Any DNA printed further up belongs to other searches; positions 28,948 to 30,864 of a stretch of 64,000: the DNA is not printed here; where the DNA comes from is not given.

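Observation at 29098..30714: XRE-type helix-turn-helix domain fused in frame to phosphoglucosamine mutase (GlmM)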

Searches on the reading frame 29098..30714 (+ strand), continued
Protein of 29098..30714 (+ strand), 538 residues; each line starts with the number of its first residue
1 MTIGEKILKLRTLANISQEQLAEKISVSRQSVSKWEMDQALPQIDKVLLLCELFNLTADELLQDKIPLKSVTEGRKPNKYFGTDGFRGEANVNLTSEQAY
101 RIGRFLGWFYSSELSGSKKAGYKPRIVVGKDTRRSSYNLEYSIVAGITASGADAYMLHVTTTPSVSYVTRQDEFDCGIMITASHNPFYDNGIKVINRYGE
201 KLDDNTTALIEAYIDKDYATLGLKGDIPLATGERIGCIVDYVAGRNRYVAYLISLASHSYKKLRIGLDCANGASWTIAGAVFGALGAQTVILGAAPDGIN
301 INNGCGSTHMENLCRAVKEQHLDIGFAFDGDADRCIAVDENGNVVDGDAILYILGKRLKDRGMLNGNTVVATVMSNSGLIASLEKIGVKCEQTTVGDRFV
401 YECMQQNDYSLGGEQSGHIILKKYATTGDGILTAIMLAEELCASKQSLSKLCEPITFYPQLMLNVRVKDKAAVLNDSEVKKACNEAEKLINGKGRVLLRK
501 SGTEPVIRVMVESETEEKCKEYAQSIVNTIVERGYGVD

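Call 5: find_homologous_proteins(query=window:29098-30714:+, max_evalue=1e-10)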
Query window:29098-30714:+ (538 aa): 8000 proteins with E <= 1e-10 among 8000 candidates; the best 120 are listed.
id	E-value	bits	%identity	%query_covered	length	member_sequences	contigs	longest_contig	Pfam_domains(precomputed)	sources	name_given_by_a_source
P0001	0.0e+0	1207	100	100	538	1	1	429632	PF02878.23,PF00408.27,PF12844.14,PF01381.29,PF02879.23,PF13560.13,PF02880.23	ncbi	-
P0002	9.4e-297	1003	82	100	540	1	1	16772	PF02878.23,PF00408.27,PF12844.14,PF01381.29,PF02879.23,PF13560.13,PF02880.23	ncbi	-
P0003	2.4e-293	991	82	100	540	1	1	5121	PF02878.23,PF00408.27,PF12844.14,PF01381.29,PF02879.23,PF13560.13,PF02880.23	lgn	-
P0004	1.7e-291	985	81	100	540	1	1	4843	PF02878.23,PF00408.27,PF12844.14,PF01381.29,PF02879.23,PF13560.13,PF02880.23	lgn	-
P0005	2.0e-289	978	81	100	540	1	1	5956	PF02878.23,PF00408.27,PF12844.14,PF01381.29,PF02879.23,PF13560.13,PF02880.23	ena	-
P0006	2.9e-289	978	80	100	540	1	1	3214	PF02878.23,PF00408.27,PF12844.14,PF01381.29,PF02879.23,PF13560.13,PF02880.23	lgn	-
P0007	4.4e-289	977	80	100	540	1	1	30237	PF02878.23,PF00408.27,PF12844.14,PF01381.29,PF02879.23,PF13560.13,PF02880.23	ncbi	-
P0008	5.2e-289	977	81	100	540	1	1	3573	PF02878.23,PF00408.27,PF12844.14,PF01381.29,PF02879.23,PF13560.13,PF02880.23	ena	-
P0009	2.1e-288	975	80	100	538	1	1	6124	PF02878.23,PF00408.27,PF12844.14,PF01381.29,PF02879.23,PF13560.13,PF13443.13,PF02880.23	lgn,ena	-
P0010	2.7e-288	975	79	100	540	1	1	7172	PF02878.23,PF00408.27,PF12844.14,PF01381.29,PF02879.23,PF13560.13,PF02880.23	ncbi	-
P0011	6.4e-288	973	79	100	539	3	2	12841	PF02878.23,PF00408.27,PF12844.14,PF01381.29,PF02879.23,PF13560.13,PF02880.23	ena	-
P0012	1.0e-287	973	79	100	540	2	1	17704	PF02878.23,PF00408.27,PF12844.14,PF01381.29,PF02879.23,PF13560.13,PF02880.23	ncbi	-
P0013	1.1e-287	973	79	100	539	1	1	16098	PF02878.23,PF00408.27,PF12844.14,PF01381.29,PF02879.23,PF13560.13,PF02880.23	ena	-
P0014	1.4e-287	972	79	99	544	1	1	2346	PF02878.23,PF00408.27,PF12844.14,PF01381.29,PF02879.23,PF13560.13,PF13443.13,PF02880.23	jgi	jgi:phosphoglucosamine mutase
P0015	2.2e-287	972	80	100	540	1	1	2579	PF02878.23,PF00408.27,PF12844.14,PF01381.29,PF02879.23,PF13560.13,PF02880.23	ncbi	-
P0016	3.9e-287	971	80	100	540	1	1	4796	PF02878.23,PF00408.27,PF12844.14,PF01381.29,PF02879.23,PF13560.13,PF02880.23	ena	-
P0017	4.3e-287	971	80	100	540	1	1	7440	PF02878.23,PF00408.27,PF12844.14,PF01381.29,PF02879.23,PF13560.13,PF02880.23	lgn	-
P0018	6.1e-287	970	79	100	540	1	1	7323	PF02878.23,PF00408.27,PF12844.14,PF01381.29,PF02879.23,PF13560.13,PF02880.23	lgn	-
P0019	7.1e-287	970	80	100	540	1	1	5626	PF02878.23,PF00408.27,PF12844.14,PF01381.29,PF02879.23,PF13560.13,PF02880.23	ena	-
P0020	9.1e-287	970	79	99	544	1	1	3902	PF02878.23,PF00408.27,PF12844.14,PF01381.29,PF02879.23,PF13560.13,PF13443.13,PF02880.23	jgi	jgi:phosphoglucosamine mutase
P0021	2.0e-286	969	79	99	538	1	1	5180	PF02878.23,PF00408.27,PF12844.14,PF01381.29,PF02879.23,PF13560.13,PF13443.13,PF02880.23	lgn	-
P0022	2.1e-286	968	79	100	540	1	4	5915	PF02878.23,PF00408.27,PF12844.14,PF01381.29,PF02879.23,PF13560.13,PF02880.23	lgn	-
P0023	2.5e-286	968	80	100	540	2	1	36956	PF02878.23,PF00408.27,PF12844.14,PF01381.29,PF02879.23,PF13560.13,PF02880.23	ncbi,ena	-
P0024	2.8e-286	968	79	100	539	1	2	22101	PF02878.23,PF00408.27,PF12844.14,PF01381.29,PF02879.23,PF13560.13,PF02880.23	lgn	-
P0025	5.8e-286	967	79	100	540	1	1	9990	PF02878.23,PF00408.27,PF12844.14,PF01381.29,PF02879.23,PF13560.13,PF02880.23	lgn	-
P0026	7.2e-286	967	79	100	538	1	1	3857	PF02878.23,PF00408.27,PF12844.14,PF01381.29,PF02879.23,PF13560.13,PF02880.23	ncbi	-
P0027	1.1e-285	966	79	100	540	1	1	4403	PF02878.23,PF00408.27,PF12844.14,PF01381.29,PF02879.23,PF13560.13,PF02880.23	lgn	-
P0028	2.5e-285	965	79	100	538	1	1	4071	PF02878.23,PF00408.27,PF12844.14,PF01381.29,PF02879.23,PF13560.13,PF02880.23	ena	-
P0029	2.6e-285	965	79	100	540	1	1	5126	PF02878.23,PF00408.27,PF12844.14,PF01381.29,PF02879.23,PF13560.13,PF02880.23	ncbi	-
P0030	5.2e-285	964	79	100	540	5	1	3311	PF02878.23,PF00408.27,PF12844.14,PF01381.29,PF02879.23,PF13560.13,PF02880.23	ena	-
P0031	6.7e-285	964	79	100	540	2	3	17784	PF02878.23,PF00408.27,PF12844.14,PF01381.29,PF02879.23,PF13560.13,PF02880.23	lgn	-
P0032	1.4e-284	962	79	99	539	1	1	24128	PF02878.23,PF00408.27,PF12844.14,PF01381.29,PF02879.23,PF13560.13,PF02880.23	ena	-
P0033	1.4e-284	962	79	100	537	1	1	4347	PF02878.23,PF00408.27,PF12844.14,PF01381.29,PF02879.23,PF13560.13,PF02880.23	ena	-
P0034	1.6e-284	962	79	99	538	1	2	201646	PF02878.23,PF00408.27,PF12844.14,PF01381.29,PF02879.23,PF13560.13,PF13443.13,PF02880.23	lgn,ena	-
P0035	2.0e-284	962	79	100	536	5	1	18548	PF02878.23,PF00408.27,PF12844.14,PF01381.29,PF02879.23,PF13560.13,PF02880.23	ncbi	-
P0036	2.0e-284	962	78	99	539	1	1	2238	PF02878.23,PF00408.27,PF12844.14,PF01381.29,PF02879.23,PF13560.13,PF13443.13,PF02880.23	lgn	-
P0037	2.4e-284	962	78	100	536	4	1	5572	PF02878.23,PF00408.27,PF12844.14,PF01381.29,PF02879.23,PF13560.13,PF02880.23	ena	-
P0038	2.5e-284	962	78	99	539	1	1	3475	PF02878.23,PF00408.27,PF12844.14,PF01381.29,PF02879.23,PF13560.13,PF13443.13,PF02880.23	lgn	-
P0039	2.8e-284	961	78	99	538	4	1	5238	PF02878.23,PF00408.27,PF12844.14,PF01381.29,PF02879.23,PF13560.13,PF02880.23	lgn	-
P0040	3.2e-284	961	78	100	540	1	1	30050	PF02878.23,PF00408.27,PF12844.14,PF01381.29,PF04064.19,PF02879.23,PF13560.13,PF13443.13,PF02880.23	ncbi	-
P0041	3.3e-284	961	79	100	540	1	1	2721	PF02878.23,PF00408.27,PF12844.14,PF01381.29,PF02879.23,PF13560.13,PF02880.23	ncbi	-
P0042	3.3e-284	961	79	100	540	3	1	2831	PF02878.23,PF00408.27,PF12844.14,PF01381.29,PF02879.23,PF13560.13,PF02880.23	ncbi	-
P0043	4.4e-284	961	78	100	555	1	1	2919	PF02878.23,PF00408.27,PF12844.14,PF01381.29,PF02879.23,PF13560.13,PF02880.23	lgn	-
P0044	6.1e-284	960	79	100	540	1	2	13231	PF02878.23,PF00408.27,PF12844.14,PF01381.29,PF02879.23,PF13560.13,PF13443.13,PF02880.23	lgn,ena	-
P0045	6.1e-284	960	77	100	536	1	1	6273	PF02878.23,PF00408.27,PF12844.14,PF01381.29,PF02879.23,PF13560.13,PF02880.23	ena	-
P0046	6.3e-284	960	78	100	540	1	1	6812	PF02878.23,PF00408.27,PF12844.14,PF01381.29,PF04064.19,PF02879.23,PF13560.13,PF13443.13,PF02880.23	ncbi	-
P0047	9.6e-284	960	79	99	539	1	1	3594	PF02878.23,PF00408.27,PF12844.14,PF01381.29,PF02879.23,PF13560.13,PF13443.13,PF02880.23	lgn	-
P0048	1.1e-283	960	78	99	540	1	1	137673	PF02878.23,PF00408.27,PF12844.14,PF01381.29,PF02879.23,PF13560.13,PF13443.13,PF02880.23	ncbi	-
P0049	1.3e-283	959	77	100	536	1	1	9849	PF02878.23,PF00408.27,PF12844.14,PF01381.29,PF02879.23,PF13560.13,PF02880.23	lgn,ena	-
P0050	1.4e-283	959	78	99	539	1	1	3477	PF02878.23,PF00408.27,PF12844.14,PF01381.29,PF02879.23,PF13560.13,PF13443.13,PF02880.23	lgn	-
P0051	1.5e-283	959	78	100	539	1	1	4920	PF02878.23,PF00408.27,PF12844.14,PF01381.29,PF02879.23,PF13560.13,PF02880.23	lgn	-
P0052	1.6e-283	959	78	100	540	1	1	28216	PF02878.23,PF00408.27,PF12844.14,PF01381.29,PF02879.23,PF13560.13,PF13443.13,PF02880.23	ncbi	-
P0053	2.1e-283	959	78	99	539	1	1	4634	PF02878.23,PF00408.27,PF12844.14,PF01381.29,PF02879.23,PF13560.13,PF02880.23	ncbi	-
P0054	2.3e-283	958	79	100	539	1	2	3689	PF02878.23,PF00408.27,PF12844.14,PF01381.29,PF02879.23,PF13560.13,PF02880.23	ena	-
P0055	2.5e-283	958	79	99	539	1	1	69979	PF02878.23,PF00408.27,PF12844.14,PF01381.29,PF02879.23,PF13560.13,PF02880.23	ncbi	-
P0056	2.8e-283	958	79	100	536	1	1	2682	PF02878.23,PF00408.27,PF12844.14,PF01381.29,PF02879.23,PF13560.13,PF02880.23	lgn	-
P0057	3.0e-283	958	79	100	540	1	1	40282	PF02878.23,PF00408.27,PF12844.14,PF01381.29,PF02879.23,PF13560.13,PF02880.23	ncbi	-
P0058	3.2e-283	958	79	99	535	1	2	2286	PF02878.23,PF00408.27,PF12844.14,PF01381.29,PF02879.23,PF13560.13,PF02880.23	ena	-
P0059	3.3e-283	958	78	100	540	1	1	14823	PF02878.23,PF00408.27,PF12844.14,PF01381.29,PF02879.23,PF13560.13,PF02880.23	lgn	-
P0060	4.2e-283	958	77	100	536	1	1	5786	PF02878.23,PF00408.27,PF12844.14,PF01381.29,PF02879.23,PF13560.13,PF02880.23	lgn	-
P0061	4.4e-283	958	78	100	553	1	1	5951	PF02878.23,PF00408.27,PF12844.14,PF01381.29,PF02879.23,PF13560.13,PF02880.23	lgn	-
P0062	6.0e-283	957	77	100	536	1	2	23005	PF02878.23,PF00408.27,PF12844.14,PF01381.29,PF02879.23,PF13560.13,PF02880.23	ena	-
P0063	7.5e-283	957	77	100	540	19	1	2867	PF02878.23,PF00408.27,PF12844.14,PF01381.29,PF02879.23,PF13560.13,PF02880.23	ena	-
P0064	7.6e-283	957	79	100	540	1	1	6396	PF02878.23,PF00408.27,PF12844.14,PF01381.29,PF02879.23,PF13560.13,PF02880.23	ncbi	-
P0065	8.1e-283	957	77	100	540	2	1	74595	PF02878.23,PF00408.27,PF12844.14,PF01381.29,PF02879.23,PF13560.13,PF13443.13,PF02880.23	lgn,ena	-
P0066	9.0e-283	956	78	99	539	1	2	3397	PF02878.23,PF00408.27,PF12844.14,PF01381.29,PF02879.23,PF13560.13,PF13443.13,PF02880.23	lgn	-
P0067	9.1e-283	956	78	100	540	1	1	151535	PF02878.23,PF00408.27,PF12844.14,PF01381.29,PF02879.23,PF13560.13,PF02880.23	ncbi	-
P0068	1.2e-282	956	78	100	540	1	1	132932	PF02878.23,PF00408.27,PF12844.14,PF01381.29,PF02879.23,PF13560.13,PF02880.23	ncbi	-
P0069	1.5e-282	956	78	99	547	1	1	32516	PF02878.23,PF00408.27,PF12844.14,PF01381.29,PF02879.23,PF13560.13,PF02880.23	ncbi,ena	-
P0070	1.7e-282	956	78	100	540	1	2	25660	PF02878.23,PF00408.27,PF12844.14,PF01381.29,PF02879.23,PF13560.13,PF02880.23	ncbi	-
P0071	2.0e-282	955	78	100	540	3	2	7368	PF02878.23,PF00408.27,PF12844.14,PF01381.29,PF02879.23,PF13560.13,PF02880.23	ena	-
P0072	2.0e-282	955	77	100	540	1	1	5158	PF02878.23,PF00408.27,PF12844.14,PF01381.29,PF02879.23,PF13560.13,PF02880.23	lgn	-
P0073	3.1e-282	955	77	100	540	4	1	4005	PF02878.23,PF00408.27,PF12844.14,PF01381.29,PF02879.23,PF13560.13,PF02880.23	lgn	-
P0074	3.4e-282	955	78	100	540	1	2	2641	PF02878.23,PF00408.27,PF12844.14,PF01381.29,PF02879.23,PF07022.20,PF13560.13,PF02880.23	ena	-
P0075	3.8e-282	954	78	100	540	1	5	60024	PF02878.23,PF00408.27,PF12844.14,PF01381.29,PF02879.23,PF13560.13,PF02880.23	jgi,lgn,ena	-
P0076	4.4e-282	954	78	100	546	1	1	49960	PF02878.23,PF00408.27,PF12844.14,PF01381.29,PF02879.23,PF13560.13,PF02880.23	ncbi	-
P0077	5.2e-282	954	78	99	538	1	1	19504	PF02878.23,PF00408.27,PF12844.14,PF01381.29,PF02879.23,PF13560.13,PF02880.23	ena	-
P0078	5.5e-282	954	78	100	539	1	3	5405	PF02878.23,PF00408.27,PF12844.14,PF01381.29,PF02879.23,PF07022.20,PF13560.13,PF13443.13,PF02880.23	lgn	-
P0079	6.7e-282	954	79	100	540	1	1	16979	PF02878.23,PF00408.27,PF12844.14,PF01381.29,PF02879.23,PF13560.13,PF13443.13,PF02880.23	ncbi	-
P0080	1.2e-281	953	78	100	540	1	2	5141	PF02878.23,PF00408.27,PF12844.14,PF01381.29,PF02879.23,PF13560.13,PF02880.23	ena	-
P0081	1.3e-281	953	79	99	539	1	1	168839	PF02878.23,PF00408.27,PF12844.14,PF01381.29,PF02879.23,PF13560.13,PF02880.23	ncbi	-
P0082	1.3e-281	953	78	100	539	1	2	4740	PF02878.23,PF00408.27,PF12844.14,PF01381.29,PF02879.23,PF07022.20,PF13560.13,PF13443.13,PF02880.23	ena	-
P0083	1.4e-281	953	79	100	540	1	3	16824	PF02878.23,PF00408.27,PF12844.14,PF01381.29,PF02879.23,PF13560.13,PF02880.23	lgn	-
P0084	1.7e-281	952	78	100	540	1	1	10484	PF02878.23,PF00408.27,PF12844.14,PF01381.29,PF02879.23,PF13560.13,PF13443.13,PF02880.23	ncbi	-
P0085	1.7e-281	952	77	100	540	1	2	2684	PF02878.23,PF00408.27,PF12844.14,PF01381.29,PF02879.23,PF13560.13,PF02880.23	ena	-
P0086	1.8e-281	952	78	100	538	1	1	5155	PF02878.23,PF00408.27,PF12844.14,PF01381.29,PF02879.23,PF13560.13,PF02880.23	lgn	-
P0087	2.4e-281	952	77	100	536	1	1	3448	PF02878.23,PF00408.27,PF12844.14,PF01381.29,PF02879.23,PF13560.13,PF02880.23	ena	-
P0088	2.5e-281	952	78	100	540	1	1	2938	PF02878.23,PF00408.27,PF12844.14,PF01381.29,PF02879.23,PF13560.13,PF02880.23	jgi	-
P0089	3.7e-281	951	76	100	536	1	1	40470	PF02878.23,PF00408.27,PF12844.14,PF01381.29,PF02879.23,PF13560.13,PF02880.23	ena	-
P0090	3.8e-281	951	78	100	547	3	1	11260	PF02878.23,PF00408.27,PF12844.14,PF01381.29,PF02879.23,PF13560.13,PF02880.23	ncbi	-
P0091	4.8e-281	951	79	100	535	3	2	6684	PF02878.23,PF00408.27,PF12844.14,PF01381.29,PF02879.23,PF13560.13,PF02880.23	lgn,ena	-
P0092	5.0e-281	951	78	99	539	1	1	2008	PF02878.23,PF00408.27,PF12844.14,PF01381.29,PF02879.23,PF07022.20,PF13560.13,PF13443.13,PF02880.23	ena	-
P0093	5.0e-281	951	78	100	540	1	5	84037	PF02878.23,PF00408.27,PF12844.14,PF01381.29,PF02879.23,PF13560.13,PF02880.23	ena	-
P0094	5.0e-281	951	77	100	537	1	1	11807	PF02878.23,PF00408.27,PF12844.14,PF01381.29,PF02879.23,PF13560.13,PF13443.13,PF02880.23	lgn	-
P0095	5.4e-281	951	78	100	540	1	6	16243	PF02878.23,PF00408.27,PF12844.14,PF01381.29,PF02879.23,PF13560.13,PF02880.23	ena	-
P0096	5.4e-281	951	78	100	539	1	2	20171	PF02878.23,PF00408.27,PF12844.14,PF01381.29,PF02879.23,PF13560.13,PF02880.23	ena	-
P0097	5.7e-281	951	79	99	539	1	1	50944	PF02878.23,PF00408.27,PF12844.14,PF01381.29,PF02879.23,PF13560.13,PF02880.23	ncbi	-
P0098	6.1e-281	950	78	100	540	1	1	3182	PF02878.23,PF00408.27,PF12844.14,PF01381.29,PF02879.23,PF13560.13,PF13443.13,PF02880.23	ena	-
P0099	6.2e-281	950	78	100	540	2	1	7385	PF02878.23,PF00408.27,PF12844.14,PF01381.29,PF02879.23,PF13560.13,PF02880.23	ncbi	-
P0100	7.3e-281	950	77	100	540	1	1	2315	PF02878.23,PF00408.27,PF12844.14,PF01381.29,PF02879.23,PF13560.13,PF02880.23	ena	-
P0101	7.9e-281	950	77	100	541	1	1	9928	PF02878.23,PF00408.27,PF12844.14,PF01381.29,PF02879.23,PF13560.13,PF02880.23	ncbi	-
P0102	9.5e-281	950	77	100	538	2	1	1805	PF02878.23,PF00408.27,PF12844.14,PF01381.29,PF02879.23,PF13560.13,PF02880.23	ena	-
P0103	9.6e-281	950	76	100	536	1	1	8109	PF02878.23,PF00408.27,PF12844.14,PF01381.29,PF04064.19,PF02879.23,PF13560.13,PF02880.23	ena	-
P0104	9.7e-281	950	77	100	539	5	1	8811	PF02878.23,PF00408.27,PF12844.14,PF01381.29,PF02879.23,PF13560.13,PF02880.23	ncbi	-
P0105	1.0e-280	950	78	100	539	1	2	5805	PF02878.23,PF00408.27,PF12844.14,PF01381.29,PF02879.23,PF13560.13,PF02880.23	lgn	-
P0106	1.1e-280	950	77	99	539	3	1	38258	PF02878.23,PF00408.27,PF12844.14,PF01381.29,PF02879.23,PF13560.13,PF02880.23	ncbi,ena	-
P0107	1.1e-280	950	78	100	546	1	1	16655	PF02878.23,PF00408.27,PF12844.14,PF01381.29,PF02879.23,PF13560.13,PF02880.23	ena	-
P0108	1.4e-280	949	78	99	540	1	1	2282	PF02878.23,PF00408.27,PF12844.14,PF01381.29,PF02879.23,PF07022.20,PF13560.13,PF02880.23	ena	-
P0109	1.4e-280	949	78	99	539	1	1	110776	PF02878.23,PF00408.27,PF12844.14,PF01381.29,PF02879.23,PF13560.13,PF02880.23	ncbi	-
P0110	1.4e-280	949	78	100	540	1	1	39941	PF02878.23,PF00408.27,PF12844.14,PF01381.29,PF02879.23,PF13560.13,PF02880.23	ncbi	-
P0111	1.4e-280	949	77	100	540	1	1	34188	PF02878.23,PF00408.27,PF12844.14,PF01381.29,PF02879.23,PF13560.13,PF02880.23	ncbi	-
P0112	1.4e-280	949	77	100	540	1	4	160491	PF02878.23,PF00408.27,PF12844.14,PF01381.29,PF02879.23,PF13560.13,PF02880.23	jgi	-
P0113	1.5e-280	949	77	100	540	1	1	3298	PF02878.23,PF00408.27,PF12844.14,PF01381.29,PF02879.23,PF13560.13,PF13443.13,PF02880.23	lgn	-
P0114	1.5e-280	949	77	100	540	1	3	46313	PF02878.23,PF00408.27,PF12844.14,PF01381.29,PF02879.23,PF13560.13,PF02880.23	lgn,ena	-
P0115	1.6e-280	949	78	100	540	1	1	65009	PF02878.23,PF00408.27,PF12844.14,PF01381.29,PF02879.23,PF13560.13,PF02880.23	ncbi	-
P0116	1.6e-280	949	77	100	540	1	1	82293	PF02878.23,PF00408.27,PF12844.14,PF01381.29,PF02879.23,PF13560.13,PF13443.13,PF02880.23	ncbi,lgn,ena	-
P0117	1.6e-280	949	76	100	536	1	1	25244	PF02878.23,PF00408.27,PF12844.14,PF01381.29,PF02879.23,PF13560.13,PF02880.23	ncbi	-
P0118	1.7e-280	949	77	100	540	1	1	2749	PF02878.23,PF00408.27,PF12844.14,PF01381.29,PF02879.23,PF13560.13,PF02880.23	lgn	-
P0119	1.9e-280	949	78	100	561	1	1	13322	PF02878.23,PF00408.27,PF12844.14,PF01381.29,PF02879.23,PF13560.13,PF02880.23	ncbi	-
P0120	2.3e-280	949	78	100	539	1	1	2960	PF02878.23,PF00408.27,PF12844.14,PF01381.29,PF02879.23,PF13560.13,PF02880.23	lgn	-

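Call 7: find_encoding_contigs(protein=P0001, flank=10000, max_places=3)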
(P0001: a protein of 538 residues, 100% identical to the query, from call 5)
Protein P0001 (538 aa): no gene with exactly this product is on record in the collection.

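Call 11: find_encoding_contigs(protein=P0081, flank=10000, max_places=2)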
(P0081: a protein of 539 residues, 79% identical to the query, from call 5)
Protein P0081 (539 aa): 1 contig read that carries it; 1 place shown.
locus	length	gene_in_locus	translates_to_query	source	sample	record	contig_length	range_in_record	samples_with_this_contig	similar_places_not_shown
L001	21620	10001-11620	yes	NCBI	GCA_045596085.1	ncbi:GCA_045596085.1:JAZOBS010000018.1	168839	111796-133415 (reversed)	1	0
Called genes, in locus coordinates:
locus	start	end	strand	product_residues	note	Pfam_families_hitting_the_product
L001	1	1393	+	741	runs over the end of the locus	PF01855:POR_N, PF17147:PFOR_II, PF02775:TPP_enzyme_C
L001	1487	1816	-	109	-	PF02699:YajC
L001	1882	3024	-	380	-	PF01702:TGT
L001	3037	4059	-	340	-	PF02547:Queuosine_synth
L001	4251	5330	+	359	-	PF01118:Semialdhyde_dh, PF02774:Semialdhyde_dhC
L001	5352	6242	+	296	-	PF00701:DHDPS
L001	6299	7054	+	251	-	PF01113:DapB_N, PF05173:DapB_C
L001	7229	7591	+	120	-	PF03965:Penicillinase_R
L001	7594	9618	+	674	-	PF05569:Peptidase_M56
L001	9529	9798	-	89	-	-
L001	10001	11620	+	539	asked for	PF01381:HTH_3, PF12844:HTH_19, PF13560:HTH_31, PF02878:PGM_PMM_I, PF02879:PGM_PMM_II, PF02880:PGM_PMM_III, PF00408:PGM_PMM_IV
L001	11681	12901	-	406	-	PF00579:tRNA-synt_1b, PF22421:SYY_C-terminal, PF01479:S4 (weak)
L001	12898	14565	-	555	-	PF02463:SMC_N, PF13476:AAA_23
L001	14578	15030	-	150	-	PF01316:Arg_repressor, PF02863:Arg_repressor_C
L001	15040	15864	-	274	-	PF01513:NAD_kinase, PF20143:NAD_kinase_C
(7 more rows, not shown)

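Call 15: search_protein_representatives(protein=window:29098-30714:+)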
Query: 538 residues. Proteins with E-value up to 0.001 (for the whole library): 54275; up to 1e-10: 15378; up to 1e-30: 3775. The best 150 are listed.
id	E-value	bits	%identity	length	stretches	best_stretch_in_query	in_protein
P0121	3.8e-176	603.0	58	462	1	78-535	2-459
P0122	4.6e-175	599.4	60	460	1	77-532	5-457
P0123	2.2e-174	597.2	59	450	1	78-537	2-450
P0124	8.7e-159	545.7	56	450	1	78-534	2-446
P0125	1.6e-157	541.6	55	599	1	92-535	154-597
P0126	7.1e-153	526.2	56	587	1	78-499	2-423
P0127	8.9e-145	499.5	52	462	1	78-535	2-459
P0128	2.6e-134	465.0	50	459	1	78-526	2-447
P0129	5.1e-128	444.2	48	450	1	80-536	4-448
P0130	6.1e-126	437.4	50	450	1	78-531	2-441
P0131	1.7e-124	432.6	56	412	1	78-415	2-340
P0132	1.5e-123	429.5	67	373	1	79-364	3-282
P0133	5.1e-123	427.7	54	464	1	172-537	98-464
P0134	2.7e-120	418.8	63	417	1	79-395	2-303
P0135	5.0e-120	417.9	60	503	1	78-388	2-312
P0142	7.3e-117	407.4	52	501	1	177-537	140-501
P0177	6.2e-107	374.7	61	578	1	78-349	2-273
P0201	7.6e-102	357.9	48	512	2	116-530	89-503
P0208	1.6e-100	353.5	44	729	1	79-528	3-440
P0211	2.9e-100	352.7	45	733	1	79-526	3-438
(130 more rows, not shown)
